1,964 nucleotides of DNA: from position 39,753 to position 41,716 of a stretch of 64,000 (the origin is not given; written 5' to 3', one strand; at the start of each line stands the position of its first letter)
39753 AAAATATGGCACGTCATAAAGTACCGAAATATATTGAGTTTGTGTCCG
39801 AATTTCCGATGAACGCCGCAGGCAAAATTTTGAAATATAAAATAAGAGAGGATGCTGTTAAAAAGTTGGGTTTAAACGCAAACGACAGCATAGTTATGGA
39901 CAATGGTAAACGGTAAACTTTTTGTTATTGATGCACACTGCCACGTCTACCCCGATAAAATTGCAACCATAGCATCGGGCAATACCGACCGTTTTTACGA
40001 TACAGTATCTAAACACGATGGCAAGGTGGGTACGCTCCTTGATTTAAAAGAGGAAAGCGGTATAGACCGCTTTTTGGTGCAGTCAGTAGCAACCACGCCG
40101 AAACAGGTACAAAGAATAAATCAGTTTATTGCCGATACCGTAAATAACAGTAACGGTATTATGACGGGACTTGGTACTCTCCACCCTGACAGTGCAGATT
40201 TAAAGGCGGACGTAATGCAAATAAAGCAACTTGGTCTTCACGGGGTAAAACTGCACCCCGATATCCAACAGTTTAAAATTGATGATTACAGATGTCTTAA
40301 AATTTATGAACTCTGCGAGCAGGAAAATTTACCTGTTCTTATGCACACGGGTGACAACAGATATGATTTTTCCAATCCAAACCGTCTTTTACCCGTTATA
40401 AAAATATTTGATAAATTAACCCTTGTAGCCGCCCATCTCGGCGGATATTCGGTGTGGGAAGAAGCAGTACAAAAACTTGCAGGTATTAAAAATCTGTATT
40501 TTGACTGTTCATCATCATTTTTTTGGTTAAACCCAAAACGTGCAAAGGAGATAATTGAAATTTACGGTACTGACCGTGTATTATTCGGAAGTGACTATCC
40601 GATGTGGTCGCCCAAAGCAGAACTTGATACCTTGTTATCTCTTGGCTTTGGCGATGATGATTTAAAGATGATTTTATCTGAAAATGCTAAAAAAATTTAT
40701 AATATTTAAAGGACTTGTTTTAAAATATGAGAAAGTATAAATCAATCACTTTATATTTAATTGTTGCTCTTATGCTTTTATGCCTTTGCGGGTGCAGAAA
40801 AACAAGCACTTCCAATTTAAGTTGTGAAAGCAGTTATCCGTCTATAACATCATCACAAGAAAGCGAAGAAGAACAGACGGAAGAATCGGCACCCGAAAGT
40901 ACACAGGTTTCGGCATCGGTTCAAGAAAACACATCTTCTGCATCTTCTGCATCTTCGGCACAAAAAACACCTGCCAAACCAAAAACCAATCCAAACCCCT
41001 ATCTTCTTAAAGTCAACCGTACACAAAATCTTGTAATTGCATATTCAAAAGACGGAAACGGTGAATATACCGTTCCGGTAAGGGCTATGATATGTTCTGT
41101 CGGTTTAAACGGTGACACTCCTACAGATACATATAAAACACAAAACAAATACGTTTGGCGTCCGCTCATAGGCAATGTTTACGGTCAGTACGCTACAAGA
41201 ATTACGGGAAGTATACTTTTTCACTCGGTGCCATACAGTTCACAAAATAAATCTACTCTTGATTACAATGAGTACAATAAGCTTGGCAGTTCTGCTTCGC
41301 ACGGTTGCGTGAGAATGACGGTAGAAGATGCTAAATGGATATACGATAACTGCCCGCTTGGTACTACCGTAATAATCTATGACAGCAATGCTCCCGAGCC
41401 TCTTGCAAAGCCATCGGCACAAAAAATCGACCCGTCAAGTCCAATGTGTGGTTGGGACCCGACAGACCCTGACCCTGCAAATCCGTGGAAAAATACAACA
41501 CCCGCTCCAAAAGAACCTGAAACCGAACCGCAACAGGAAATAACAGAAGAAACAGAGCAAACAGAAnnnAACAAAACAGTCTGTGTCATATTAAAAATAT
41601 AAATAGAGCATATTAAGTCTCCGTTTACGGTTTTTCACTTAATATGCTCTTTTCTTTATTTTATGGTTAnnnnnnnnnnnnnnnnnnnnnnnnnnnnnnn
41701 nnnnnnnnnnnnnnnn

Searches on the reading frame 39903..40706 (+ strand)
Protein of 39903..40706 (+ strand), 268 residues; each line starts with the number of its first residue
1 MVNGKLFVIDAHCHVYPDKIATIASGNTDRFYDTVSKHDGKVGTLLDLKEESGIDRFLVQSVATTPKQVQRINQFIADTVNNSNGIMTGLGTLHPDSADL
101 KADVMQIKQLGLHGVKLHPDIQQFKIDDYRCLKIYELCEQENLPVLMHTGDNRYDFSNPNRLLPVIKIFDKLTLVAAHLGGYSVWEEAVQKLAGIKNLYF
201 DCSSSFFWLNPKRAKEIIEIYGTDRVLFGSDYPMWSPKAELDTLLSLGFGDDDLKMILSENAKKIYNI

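Call 43: search_protein_families(library=pfam, proteins=[window:39903-40706:+], max_evalue=0.001)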
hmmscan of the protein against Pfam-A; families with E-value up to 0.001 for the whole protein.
window:39903-40706:+ (268 aa): 2 families
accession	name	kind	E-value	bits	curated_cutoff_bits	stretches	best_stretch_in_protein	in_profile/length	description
PF04909.20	Amidohydro_2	-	2.5e-31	110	26.4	1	9-267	1-288/289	Amidohydrolase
PF01026.27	TatD_DNase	-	4.8e-06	26.6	27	1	9-238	1-210/253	TatD related DNase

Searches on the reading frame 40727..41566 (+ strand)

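Call 43: search_protein_families(library=pfam, proteins=[window:40727-41566:+], max_evalue=0.001)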
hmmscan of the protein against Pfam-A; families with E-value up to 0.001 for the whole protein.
window:40727-41566:+ (280 aa): 1 family
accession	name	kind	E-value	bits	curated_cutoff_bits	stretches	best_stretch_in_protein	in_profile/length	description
PF03734.19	YkuD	-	1e-17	65.5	23.4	1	92-217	2-146/146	L,D-transpeptidase catalytic domain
